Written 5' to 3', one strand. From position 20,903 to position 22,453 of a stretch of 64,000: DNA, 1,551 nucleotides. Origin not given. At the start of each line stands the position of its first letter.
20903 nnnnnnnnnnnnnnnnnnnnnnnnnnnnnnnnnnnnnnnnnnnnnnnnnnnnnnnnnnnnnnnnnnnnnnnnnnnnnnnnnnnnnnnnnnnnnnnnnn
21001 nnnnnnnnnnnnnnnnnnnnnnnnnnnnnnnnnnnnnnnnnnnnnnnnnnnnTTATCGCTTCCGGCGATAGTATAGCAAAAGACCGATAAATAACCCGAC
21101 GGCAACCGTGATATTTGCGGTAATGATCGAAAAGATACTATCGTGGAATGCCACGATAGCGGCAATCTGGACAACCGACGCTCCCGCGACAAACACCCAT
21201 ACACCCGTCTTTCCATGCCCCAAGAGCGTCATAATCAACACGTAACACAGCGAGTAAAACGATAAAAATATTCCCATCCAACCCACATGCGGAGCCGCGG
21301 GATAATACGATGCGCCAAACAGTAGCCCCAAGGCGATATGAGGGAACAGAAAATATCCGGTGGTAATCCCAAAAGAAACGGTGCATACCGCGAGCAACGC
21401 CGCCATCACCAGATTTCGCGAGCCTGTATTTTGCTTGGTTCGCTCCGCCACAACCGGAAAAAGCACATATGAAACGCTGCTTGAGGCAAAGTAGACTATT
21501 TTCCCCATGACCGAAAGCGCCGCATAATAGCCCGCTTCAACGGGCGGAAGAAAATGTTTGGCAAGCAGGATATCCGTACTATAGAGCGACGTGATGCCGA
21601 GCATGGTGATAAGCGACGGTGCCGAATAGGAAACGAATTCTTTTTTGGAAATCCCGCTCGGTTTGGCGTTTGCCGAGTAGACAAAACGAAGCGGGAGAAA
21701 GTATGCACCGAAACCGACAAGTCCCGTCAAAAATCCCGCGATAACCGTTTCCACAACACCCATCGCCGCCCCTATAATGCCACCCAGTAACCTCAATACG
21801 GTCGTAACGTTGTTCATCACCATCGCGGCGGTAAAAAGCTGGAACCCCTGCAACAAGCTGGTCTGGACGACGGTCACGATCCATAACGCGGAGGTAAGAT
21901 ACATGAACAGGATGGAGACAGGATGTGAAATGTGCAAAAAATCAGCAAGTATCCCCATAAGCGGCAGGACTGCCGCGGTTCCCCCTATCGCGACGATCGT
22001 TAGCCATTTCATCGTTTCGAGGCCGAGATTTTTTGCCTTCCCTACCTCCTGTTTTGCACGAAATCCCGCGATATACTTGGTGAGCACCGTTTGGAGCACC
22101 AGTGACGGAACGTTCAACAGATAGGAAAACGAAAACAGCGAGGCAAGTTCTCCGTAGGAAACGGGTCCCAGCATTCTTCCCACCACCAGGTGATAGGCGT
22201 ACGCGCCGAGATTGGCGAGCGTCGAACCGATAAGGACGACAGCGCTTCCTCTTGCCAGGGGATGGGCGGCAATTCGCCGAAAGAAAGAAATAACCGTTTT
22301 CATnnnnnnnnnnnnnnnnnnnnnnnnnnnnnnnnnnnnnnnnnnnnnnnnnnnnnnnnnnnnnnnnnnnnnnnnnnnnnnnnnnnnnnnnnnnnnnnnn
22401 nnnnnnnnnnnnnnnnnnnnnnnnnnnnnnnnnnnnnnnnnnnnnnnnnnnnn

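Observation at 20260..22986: Core module: Dpm1-like synthase, Wzx-like flippase and a second polyprenyl-P GT2 chained by ATGA overlaps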

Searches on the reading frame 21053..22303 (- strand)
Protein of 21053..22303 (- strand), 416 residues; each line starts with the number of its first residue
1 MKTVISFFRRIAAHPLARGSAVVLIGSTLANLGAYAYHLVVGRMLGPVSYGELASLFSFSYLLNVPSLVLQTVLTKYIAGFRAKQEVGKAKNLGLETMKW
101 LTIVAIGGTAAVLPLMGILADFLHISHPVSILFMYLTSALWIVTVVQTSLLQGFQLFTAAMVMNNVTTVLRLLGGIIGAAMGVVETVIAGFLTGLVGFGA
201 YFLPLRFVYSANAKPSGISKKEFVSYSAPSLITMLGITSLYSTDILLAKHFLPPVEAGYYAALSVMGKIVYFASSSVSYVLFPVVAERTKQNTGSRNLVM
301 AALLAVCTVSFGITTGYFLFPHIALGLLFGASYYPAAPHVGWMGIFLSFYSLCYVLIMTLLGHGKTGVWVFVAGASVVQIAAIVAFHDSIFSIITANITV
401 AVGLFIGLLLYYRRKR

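Call 4: search_protein_families(library=pfam, proteins=[window:21053-22303:-], max_evalue=0.001)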
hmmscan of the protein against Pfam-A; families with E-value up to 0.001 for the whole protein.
window:21053-22303:- (416 aa): 0 families

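Call 6: search_protein_families(library=pfam, proteins=[window:21053-22303:-], max_evalue=10)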
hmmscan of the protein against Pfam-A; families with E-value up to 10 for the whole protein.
window:21053-22303:- (416 aa): 0 families

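Call 8: search_protein_families(library=ncbifam, proteins=[window:21053-22303:-], max_evalue=0.01)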
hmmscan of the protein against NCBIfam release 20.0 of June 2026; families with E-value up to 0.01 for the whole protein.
window:21053-22303:- (416 aa): 0 families
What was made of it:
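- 21053..22303 (-): Divergent 12-TM Wzx-like MOP (PST-type) flippase, 416 aa. It has no Pfam or NCBIfam hit of its own (calls 4, 6, 8).
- The protein itself has no family hit (calls 4, 6, 8).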

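Call 12: find_homologous_proteins(query=window:21053-22303:-, max_evalue=0.001)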
Query window:21053-22303:- (416 aa): 70 proteins with E <= 0.001 among 8000 candidates.
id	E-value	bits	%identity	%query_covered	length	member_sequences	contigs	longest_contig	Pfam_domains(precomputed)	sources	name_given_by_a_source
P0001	1.6e-256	869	99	100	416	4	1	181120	-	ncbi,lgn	-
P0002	8.7e-224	761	86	100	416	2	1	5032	PF13440.12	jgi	jgi:O-antigen/teichoic acid export membrane protein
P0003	3.2e-220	749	86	100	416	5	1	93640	-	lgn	-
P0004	2.4e-185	634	72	100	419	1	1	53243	PF01943.23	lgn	-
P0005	2.3e-184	631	72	100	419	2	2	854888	-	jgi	-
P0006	3.6e-184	631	75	97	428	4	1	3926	-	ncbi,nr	ncbi:hypothetical protein HZB58_05195 [Candidatus Gottesmanbacteria bacterium]|nr:hypothetical prote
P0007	6.7e-184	630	73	100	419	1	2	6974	-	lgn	-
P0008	8.1e-179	613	71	100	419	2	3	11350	-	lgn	-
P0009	9.9e-177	606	69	100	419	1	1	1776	PF13440.12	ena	-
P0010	7.4e-170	583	68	99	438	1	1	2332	-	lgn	-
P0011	9.9e-170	583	67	100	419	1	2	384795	PF13440.12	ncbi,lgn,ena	-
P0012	1.6e-168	579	66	100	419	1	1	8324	PF13440.12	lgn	-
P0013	7.5e-168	577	67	100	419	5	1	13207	PF13440.12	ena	-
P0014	1.9e-167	576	66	100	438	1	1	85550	PF13440.12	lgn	-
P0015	9.3e-166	570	67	100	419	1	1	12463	PF13440.12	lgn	-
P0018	3.3e-159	548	66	94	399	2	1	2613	PF13440.12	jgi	-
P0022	5.6e-154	531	61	100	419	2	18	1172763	PF01943.23,PF13440.12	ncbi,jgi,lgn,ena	jgi:O-antigen/teichoic acid export membrane protein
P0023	1.1e-152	527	60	100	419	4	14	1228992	PF01943.23,PF13440.12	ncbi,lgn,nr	ncbi:oligosaccharide flippase family protein [Patescibacteria group bacterium]|nr:oligosaccharide fl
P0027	1.7e-144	500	58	96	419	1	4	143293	PF01943.23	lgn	-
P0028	1.2e-142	494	57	100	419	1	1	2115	PF01943.23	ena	-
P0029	1.4e-141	490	57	99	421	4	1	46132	PF01943.23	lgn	-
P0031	8.4e-140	485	55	100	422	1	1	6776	PF01943.23,PF13440.12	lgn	-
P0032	2.9e-137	476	59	99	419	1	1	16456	PF01943.23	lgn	-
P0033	1.5e-136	474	57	100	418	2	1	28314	PF01943.23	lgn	-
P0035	8.6e-127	442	54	100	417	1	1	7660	PF13440.12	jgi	jgi:O-antigen/teichoic acid export membrane protein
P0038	4.2e-109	383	46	100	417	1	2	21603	PF13440.12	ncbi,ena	-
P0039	1.2e-108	382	46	100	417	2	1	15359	PF01943.23,PF13440.12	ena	-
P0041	4.4e-108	380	46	100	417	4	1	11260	PF01943.23,PF13440.12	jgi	-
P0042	1.2e-107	379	47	100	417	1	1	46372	PF01943.23,PF01554.24,PF13440.12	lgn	-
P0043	4.1e-107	377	47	100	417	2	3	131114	PF01943.23,PF13440.12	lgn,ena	-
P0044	2.2e-106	375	46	100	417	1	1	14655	PF01943.23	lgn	-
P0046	2.4e-89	318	42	95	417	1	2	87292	PF01943.23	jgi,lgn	jgi:O-antigen/teichoic acid export membrane protein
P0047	1.3e-87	313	43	95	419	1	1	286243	PF01943.23,PF13440.12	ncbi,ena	-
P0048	9.9e-87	310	42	95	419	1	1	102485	PF01943.23,PF13440.12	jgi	jgi:O-antigen/teichoic acid export membrane protein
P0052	1.4e-83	299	40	100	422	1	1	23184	PF01943.23,PF13440.12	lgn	-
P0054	5.3e-83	298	40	97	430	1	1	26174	PF01943.23,PF13440.12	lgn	-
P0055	2.7e-81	292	41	95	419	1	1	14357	PF01943.23,PF13440.12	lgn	-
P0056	1.3e-80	290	41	94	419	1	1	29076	PF13440.12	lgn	-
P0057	1.3e-80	290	40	95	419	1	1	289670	PF01943.23,PF13440.12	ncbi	-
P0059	1.6e-75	273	38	96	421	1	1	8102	PF13440.12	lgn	-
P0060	3.3e-75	272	39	96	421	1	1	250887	-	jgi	-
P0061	3.4e-74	269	37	98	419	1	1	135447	PF13440.12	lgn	-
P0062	1.2e-53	201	34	88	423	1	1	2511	PF01943.23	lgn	-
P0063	3.1e-47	180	34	94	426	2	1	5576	PF01943.23,PF13440.12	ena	-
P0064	3.2e-47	180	32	92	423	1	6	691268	PF01943.23,PF13440.12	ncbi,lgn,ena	-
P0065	5.9e-34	136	30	95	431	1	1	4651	PF01943.23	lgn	-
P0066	1.5e-24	105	26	93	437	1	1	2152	PF01943.23,PF13440.12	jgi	jgi:O-antigen/teichoic acid export membrane protein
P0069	2.4e-8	52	24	85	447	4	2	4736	PF01943.23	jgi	jgi:O-antigen/teichoic acid export membrane protein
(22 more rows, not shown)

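Call 20: search_solved_structures(query=A1, max_evalue=10)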
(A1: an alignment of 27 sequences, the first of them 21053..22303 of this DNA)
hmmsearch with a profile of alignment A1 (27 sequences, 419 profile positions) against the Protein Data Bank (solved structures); distinct sequences matched with E-value up to 10: 0.
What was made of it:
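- Tried and rejected: An HMM of the MOP family against PDB sequences gave no hit at E 10 (call 20).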

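Call 22: search_protein_families(library=pfam, alignment_id=A1, max_evalue=0.001)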
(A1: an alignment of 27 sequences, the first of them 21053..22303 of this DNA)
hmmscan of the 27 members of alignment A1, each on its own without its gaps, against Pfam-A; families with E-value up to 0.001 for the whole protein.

A. member 1, window:21053-22303:- (416 aa): 0 families

B. families by the number of members that match (of 27 scanned): 2 families
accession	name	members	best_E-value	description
PF13440.11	Polysacc_synt_3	16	1.5e-11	Polysaccharide biosynthesis protein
PF01943.22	Polysacc_synt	15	2.2e-13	Polysaccharide biosynthesis protein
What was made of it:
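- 21053..22303 (-): Of 27 relatives, 16 hit PF13440 and 15 hit PF01943 (call 22).
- On MOP superfamily, PST/Wzx flippases: Of 27 aligned relatives, 16 hit PF13440 and 15 hit PF01943, with best E-values of 1.5e-11 and 2e-13 (call 22).
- The family's Pfam hits are to the PST models, not to MurJ or MatE (call 22).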

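Call 23: find_encoding_contigs(protein=P0023, flank=10000, max_places=2)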
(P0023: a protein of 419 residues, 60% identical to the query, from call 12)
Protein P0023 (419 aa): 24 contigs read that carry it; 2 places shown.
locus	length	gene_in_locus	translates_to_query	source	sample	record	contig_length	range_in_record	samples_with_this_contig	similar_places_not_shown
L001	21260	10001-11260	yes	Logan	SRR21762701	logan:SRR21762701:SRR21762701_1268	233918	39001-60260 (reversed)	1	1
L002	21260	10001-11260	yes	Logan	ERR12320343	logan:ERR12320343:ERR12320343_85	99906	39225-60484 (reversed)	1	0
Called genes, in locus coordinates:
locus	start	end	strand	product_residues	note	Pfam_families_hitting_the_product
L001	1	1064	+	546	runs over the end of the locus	PF13231:PMT_2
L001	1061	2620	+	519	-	-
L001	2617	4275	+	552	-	-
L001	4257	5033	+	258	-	PF00535:Glycos_transf_2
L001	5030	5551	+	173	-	PF18915:DUF5667 (weak)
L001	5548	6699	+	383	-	PF26314:MptA_B_family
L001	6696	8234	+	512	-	-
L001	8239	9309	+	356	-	PF13439:Glyco_transf_4, PF20706:GT4-conflict, PF00534:Glycos_transf_1, PF13692:Glyco_trans_1_4, PF13524:Glyco_trans_1_2 (weak)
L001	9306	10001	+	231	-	PF00535:Glycos_transf_2, PF10111:Glyco_tranf_2_2 (faint), PF13641:Glyco_tranf_2_3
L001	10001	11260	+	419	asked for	PF01943:Polysacc_synt (weak), PF13440:Polysacc_synt_3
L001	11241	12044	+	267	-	PF00535:Glycos_transf_2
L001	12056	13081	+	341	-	PF01073:3Beta_HSD, PF01370:Epimerase, PF02719:Polysacc_synt_2 (weak), PF04321:RmlD_sub_bind, PF07993:NAD_binding_4, PF16363:GDP_Man_Dehyd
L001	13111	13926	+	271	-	PF08003:Methyltransf_9 (weak), PF13489:Methyltransf_23, PF02353:CMAS (weak), PF05175:MTS (faint), PF13847:Methyltransf_31, PF08241:Methyltransf_11, PF08242:Methyltransf_12, PF13649:Methyltransf_25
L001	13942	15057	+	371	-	PF13439:Glyco_transf_4, PF13579:Glyco_trans_4_4, PF20706:GT4-conflict, PF00534:Glycos_transf_1, PF13692:Glyco_trans_1_4, PF13524:Glyco_trans_1_2 (weak)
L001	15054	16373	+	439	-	PF13231:PMT_2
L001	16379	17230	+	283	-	PF13489:Methyltransf_23, PF08241:Methyltransf_11, PF08242:Methyltransf_12, PF13649:Methyltransf_25, PF13847:Methyltransf_31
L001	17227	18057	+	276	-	PF00535:Glycos_transf_2, PF10111:Glyco_tranf_2_2, PF13641:Glyco_tranf_2_3 (weak)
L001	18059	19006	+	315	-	PF01370:Epimerase, PF02719:Polysacc_synt_2 (weak), PF04321:RmlD_sub_bind (weak), PF01073:3Beta_HSD, PF13460:NAD_binding_10, PF16363:GDP_Man_Dehyd, PF07993:NAD_binding_4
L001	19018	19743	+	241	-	PF05148:Methyltransf_8 (weak), PF01209:Ubie_methyltran (faint), PF13489:Methyltransf_23, PF08241:Methyltransf_11, PF08242:Methyltransf_12 (weak), PF13649:Methyltransf_25, PF13847:Methyltransf_31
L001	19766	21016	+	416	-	PF00534:Glycos_transf_1, PF13692:Glyco_trans_1_4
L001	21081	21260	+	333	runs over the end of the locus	PF01073:3Beta_HSD (weak), PF01370:Epimerase, PF16363:GDP_Man_Dehyd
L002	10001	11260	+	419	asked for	PF01943:Polysacc_synt (weak), PF13440:Polysacc_synt_3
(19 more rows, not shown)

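Call 24: find_encoding_contigs(protein=P0064, flank=10000, max_places=2)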
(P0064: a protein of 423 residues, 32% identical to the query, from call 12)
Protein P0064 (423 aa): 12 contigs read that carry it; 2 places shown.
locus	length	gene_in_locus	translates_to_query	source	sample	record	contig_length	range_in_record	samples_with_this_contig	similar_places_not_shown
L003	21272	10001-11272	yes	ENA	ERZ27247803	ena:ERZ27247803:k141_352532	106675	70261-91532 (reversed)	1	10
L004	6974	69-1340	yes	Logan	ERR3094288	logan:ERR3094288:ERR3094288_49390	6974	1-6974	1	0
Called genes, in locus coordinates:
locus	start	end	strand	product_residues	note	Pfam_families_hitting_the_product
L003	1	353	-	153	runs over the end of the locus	-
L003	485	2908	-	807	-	PF02366:PMT (weak), PF13231:PMT_2, PF00933:Glyco_hydro_3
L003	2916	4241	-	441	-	PF13506:Glyco_transf_21 (weak), PF00535:Glycos_transf_2, PF13641:Glyco_tranf_2_3, PF13632:Glyco_trans_2_3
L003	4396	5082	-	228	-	-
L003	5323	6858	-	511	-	PF00150:Cellulase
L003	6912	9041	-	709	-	PF26449:DUF8128 (weak), PF10412:TrwB_AAD_bind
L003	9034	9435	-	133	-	PF11969:DcpS_C, PF01230:HIT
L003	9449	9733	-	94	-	-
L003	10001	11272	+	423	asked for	PF01943:Polysacc_synt, PF13440:Polysacc_synt_3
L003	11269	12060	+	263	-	PF00535:Glycos_transf_2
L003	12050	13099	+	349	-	PF13641:Glyco_tranf_2_3 (faint), PF00535:Glycos_transf_2, PF10111:Glyco_tranf_2_2 (weak)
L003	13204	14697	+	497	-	PF02310:B12-binding, PF04055:Radical_SAM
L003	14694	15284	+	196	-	PF01936:NYN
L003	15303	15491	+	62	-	-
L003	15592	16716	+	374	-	PF20706:GT4-conflict, PF00534:Glycos_transf_1, PF13692:Glyco_trans_1_4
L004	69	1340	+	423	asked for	PF01943:Polysacc_synt, PF13440:Polysacc_synt_3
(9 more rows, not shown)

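Call 25: predict_structure(alignment_id=A1)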
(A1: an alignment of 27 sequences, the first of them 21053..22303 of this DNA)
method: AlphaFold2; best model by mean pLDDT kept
length: 416 residues; sequences in the alignment: 27
mean_pLDDT: 87.4   pTM: 0.83
mean pLDDT of the five models: 87.4, 86.0, 85.5, 83.2, 82.3
residues with pLDDT >= 90: 213; 70-90: 184; 50-70: 19; < 50: 0
segments of 3 or more residues with pLDDT < 50: none
pLDDT, mean of each block of 10 residues (from residue 1): 61 61 81 84 84 87 89 86 88 93 92 92 89 93 92 87 90 91 92 92 91 84 81 91 89 90 84 79 79 84 90 93 82 89 94 93 88 95 94 96 96 87
secondary structure, 60 per line:
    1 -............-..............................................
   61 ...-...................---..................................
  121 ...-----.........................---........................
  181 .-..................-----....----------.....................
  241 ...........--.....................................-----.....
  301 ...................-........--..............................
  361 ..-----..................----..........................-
elements in order: H2-13 H15-63 H65-83 H87-123 H129-153 H157-181 H183-200 H206-209 H220-251 H254-290 H296-319 H321-328 H331-362 H368-385 H390-415
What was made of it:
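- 21053..22303 (-): The AF2 model has pLDDT 87 and pTM 0.83 (call 25).
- On MOP superfamily, PST/Wzx flippases: The AF2 model has pLDDT 87.4 and pTM 0.83 (call 25).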

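Call 26: find_encoding_contigs(protein=P0047, flank=10000, max_places=1)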
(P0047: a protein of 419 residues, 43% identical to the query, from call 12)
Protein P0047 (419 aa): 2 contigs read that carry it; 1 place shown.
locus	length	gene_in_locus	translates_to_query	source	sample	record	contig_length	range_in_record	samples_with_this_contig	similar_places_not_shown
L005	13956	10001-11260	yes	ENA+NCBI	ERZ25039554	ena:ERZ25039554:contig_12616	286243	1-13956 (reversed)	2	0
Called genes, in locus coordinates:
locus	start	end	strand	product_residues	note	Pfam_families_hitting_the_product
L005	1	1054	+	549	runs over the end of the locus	PF13231:PMT_2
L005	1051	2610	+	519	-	-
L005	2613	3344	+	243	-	-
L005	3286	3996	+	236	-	-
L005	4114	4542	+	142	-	PF00535:Glycos_transf_2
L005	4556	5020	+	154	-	-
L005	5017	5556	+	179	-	PF18915:DUF5667 (faint)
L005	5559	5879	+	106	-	-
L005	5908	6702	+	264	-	PF26314:MptA_B_family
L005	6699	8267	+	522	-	PF10131:PTPS_related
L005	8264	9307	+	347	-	PF13439:Glyco_transf_4, PF20706:GT4-conflict, PF00534:Glycos_transf_1, PF13692:Glyco_trans_1_4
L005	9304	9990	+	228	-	PF00535:Glycos_transf_2, PF10111:Glyco_tranf_2_2 (weak), PF13641:Glyco_tranf_2_3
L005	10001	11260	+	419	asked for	PF01943:Polysacc_synt, PF13440:Polysacc_synt_3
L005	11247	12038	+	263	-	PF00535:Glycos_transf_2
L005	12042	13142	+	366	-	PF13439:Glyco_transf_4, PF13579:Glyco_trans_4_4, PF20706:GT4-conflict, PF00534:Glycos_transf_1, PF13692:Glyco_trans_1_4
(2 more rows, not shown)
